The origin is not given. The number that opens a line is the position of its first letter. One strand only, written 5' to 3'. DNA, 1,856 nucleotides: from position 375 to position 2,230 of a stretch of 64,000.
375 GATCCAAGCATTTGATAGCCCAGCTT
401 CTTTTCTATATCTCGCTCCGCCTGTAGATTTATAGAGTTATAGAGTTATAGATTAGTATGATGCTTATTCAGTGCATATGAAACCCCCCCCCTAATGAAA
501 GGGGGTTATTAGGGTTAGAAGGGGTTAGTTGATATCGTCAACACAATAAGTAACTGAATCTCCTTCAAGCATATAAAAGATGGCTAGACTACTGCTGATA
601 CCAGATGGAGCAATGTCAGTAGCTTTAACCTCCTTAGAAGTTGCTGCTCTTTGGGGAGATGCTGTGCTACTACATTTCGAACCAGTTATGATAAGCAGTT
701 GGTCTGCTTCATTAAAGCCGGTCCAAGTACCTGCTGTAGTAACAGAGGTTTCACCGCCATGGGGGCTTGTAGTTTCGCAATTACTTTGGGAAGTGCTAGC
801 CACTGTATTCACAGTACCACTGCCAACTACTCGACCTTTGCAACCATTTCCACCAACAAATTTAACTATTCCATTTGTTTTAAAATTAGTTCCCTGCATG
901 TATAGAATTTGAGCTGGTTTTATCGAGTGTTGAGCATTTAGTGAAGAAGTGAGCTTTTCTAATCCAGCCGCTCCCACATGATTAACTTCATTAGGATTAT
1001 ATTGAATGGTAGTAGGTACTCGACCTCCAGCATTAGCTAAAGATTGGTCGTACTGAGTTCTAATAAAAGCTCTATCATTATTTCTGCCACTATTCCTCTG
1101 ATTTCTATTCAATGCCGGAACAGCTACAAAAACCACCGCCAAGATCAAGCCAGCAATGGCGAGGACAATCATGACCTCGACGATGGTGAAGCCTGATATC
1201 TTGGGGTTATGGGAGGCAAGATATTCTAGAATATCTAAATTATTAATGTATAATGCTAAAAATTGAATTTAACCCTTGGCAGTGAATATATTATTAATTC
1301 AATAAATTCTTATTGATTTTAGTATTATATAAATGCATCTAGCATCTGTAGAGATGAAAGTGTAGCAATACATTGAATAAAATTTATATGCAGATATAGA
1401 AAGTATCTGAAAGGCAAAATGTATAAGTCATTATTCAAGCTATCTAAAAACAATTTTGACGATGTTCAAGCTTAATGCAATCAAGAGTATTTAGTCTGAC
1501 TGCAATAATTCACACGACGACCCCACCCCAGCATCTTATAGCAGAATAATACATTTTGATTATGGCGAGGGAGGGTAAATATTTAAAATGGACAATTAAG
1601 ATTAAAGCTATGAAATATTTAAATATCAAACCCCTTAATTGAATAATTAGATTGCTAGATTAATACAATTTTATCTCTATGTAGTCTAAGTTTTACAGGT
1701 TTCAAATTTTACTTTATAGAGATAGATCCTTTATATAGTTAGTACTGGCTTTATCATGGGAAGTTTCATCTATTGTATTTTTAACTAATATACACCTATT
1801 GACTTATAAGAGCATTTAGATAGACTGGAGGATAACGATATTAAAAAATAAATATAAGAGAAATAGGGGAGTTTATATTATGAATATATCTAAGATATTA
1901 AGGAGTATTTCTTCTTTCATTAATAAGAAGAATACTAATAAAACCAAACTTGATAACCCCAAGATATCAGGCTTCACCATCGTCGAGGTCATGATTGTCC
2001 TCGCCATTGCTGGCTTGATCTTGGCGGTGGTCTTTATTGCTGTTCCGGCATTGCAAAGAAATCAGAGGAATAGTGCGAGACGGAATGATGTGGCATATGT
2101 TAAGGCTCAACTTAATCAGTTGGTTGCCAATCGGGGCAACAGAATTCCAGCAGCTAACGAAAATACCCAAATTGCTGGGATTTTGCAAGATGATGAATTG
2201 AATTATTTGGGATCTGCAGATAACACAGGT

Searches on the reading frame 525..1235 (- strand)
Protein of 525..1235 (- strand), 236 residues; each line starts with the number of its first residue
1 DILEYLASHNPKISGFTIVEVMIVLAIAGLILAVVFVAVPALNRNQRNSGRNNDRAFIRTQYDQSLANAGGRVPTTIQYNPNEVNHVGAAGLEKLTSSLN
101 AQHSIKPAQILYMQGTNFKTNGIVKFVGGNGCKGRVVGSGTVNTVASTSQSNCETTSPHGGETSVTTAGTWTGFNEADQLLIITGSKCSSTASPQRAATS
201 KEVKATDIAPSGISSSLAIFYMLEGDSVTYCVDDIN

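Call 13: search_protein_families(library=pfam, proteins=[window:525-1235:-], max_evalue=0.01)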
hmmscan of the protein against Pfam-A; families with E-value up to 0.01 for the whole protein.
window:525-1235:- (236 aa): 1 family
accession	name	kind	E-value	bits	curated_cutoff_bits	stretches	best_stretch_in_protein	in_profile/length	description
PF07963.17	N_methyl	-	1.2e-06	28.3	21.2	1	12-36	3-27/27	Prokaryotic N-terminal methylation motif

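Call 56: list_cluster_members(proteins=[P0001, P0037, window:525-1172:-, L001:6363-6905:-, P0053, P0009, P0004, P0097, window:1880-2509:+, window:2534-3253:+])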
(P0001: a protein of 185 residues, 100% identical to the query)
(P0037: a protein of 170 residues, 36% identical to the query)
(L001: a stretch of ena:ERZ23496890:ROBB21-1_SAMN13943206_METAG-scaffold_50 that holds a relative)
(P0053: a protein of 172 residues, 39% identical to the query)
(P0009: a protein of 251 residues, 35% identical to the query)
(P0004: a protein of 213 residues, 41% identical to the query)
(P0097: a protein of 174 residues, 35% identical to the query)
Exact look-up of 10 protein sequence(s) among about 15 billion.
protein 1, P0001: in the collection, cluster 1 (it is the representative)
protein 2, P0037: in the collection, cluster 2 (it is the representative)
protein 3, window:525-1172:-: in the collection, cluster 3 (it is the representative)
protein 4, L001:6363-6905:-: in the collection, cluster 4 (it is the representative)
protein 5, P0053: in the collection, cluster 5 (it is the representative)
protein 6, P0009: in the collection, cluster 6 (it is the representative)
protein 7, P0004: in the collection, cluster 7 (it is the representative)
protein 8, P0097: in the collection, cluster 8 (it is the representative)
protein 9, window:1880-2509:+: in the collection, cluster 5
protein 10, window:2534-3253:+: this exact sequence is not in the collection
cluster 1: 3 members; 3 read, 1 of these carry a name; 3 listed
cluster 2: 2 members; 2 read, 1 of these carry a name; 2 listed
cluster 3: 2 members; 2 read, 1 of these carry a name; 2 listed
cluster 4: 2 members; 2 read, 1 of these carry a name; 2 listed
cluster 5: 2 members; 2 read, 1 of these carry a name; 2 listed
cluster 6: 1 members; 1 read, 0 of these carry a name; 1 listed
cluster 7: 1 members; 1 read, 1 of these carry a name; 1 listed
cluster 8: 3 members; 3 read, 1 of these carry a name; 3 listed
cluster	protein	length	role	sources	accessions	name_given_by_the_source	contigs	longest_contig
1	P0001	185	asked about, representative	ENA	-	-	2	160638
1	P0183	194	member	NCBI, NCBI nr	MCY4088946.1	MAG: type II secretion system protein [Candidatus Saccharibacteria bacterium] | type II secretion system protein [Candidatus Saccharibacteria bacterium]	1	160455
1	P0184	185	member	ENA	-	-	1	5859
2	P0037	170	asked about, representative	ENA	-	-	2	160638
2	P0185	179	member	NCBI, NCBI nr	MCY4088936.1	MAG: prepilin-type N-terminal cleavage/methylation domain-containing protein [Candidatus ... | prepilin-type N-terminal cleavage/methylation domain-containing protein [Candidatus ...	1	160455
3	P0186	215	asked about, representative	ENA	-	-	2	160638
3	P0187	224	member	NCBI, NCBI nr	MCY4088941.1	MAG: type II secretion system protein [Candidatus Saccharibacteria bacterium] | type II secretion system protein [Candidatus Saccharibacteria bacterium]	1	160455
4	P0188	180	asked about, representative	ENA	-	-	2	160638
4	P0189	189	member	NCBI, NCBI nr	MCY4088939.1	MAG: type II secretion system protein [Candidatus Saccharibacteria bacterium] | type II secretion system protein [Candidatus Saccharibacteria bacterium]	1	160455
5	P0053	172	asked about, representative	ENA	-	-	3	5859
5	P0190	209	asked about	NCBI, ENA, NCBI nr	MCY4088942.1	MAG: type II secretion system protein [Candidatus Saccharibacteria bacterium] | type II secretion system protein [Candidatus Saccharibacteria bacterium]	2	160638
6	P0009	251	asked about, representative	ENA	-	-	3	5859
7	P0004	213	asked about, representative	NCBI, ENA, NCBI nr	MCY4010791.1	MAG: type II secretion system protein [Candidatus Saccharibacteria bacterium] | type II secretion system protein [Candidatus Saccharibacteria bacterium]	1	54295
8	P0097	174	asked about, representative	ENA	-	-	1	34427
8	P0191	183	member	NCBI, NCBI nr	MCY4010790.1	MAG: type II secretion system protein [Candidatus Saccharibacteria bacterium] | type II secretion system protein [Candidatus Saccharibacteria bacterium]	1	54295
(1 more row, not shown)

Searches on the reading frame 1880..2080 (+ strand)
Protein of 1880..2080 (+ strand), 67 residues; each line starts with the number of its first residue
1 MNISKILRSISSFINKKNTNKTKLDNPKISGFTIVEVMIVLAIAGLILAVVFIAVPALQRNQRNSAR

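Call 38: find_homologous_proteins(query=window:1880-2080:+, max_evalue=0.001)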
Query seq(67 aa) (67 aa): 63 proteins with E <= 0.001 among 67 candidates.
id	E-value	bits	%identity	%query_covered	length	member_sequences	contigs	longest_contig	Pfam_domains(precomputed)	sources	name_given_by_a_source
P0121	1.3e-11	61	72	70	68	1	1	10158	PF07963.18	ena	-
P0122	4.8e-11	59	87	57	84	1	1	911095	PF07963.18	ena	-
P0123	5.2e-11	59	77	72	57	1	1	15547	PF07963.18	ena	-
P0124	6.6e-11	59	72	70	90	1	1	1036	PF07963.18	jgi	jgi:prepilin-type N-terminal cleavage/methylation domain-containing protein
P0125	7.5e-11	59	82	57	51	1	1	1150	PF07963.18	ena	-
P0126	9.5e-11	58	70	70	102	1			PF07963.18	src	-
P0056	1.9e-10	58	77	64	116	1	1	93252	PF07963.18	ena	-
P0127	2.5e-10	57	79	63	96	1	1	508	PF07963.18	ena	-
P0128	2.6e-10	57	80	60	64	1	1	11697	PF07963.18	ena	-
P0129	3.2e-10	57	73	72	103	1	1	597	PF07963.18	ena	-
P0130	3.3e-10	57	74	70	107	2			PF07963.18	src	-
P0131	3.7e-10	57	71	67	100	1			PF07963.18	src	-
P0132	4.3e-10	56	78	60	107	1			PF07963.18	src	-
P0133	7.4e-10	56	73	67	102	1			PF07963.18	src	-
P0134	9.4e-10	55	74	63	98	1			PF07963.18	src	-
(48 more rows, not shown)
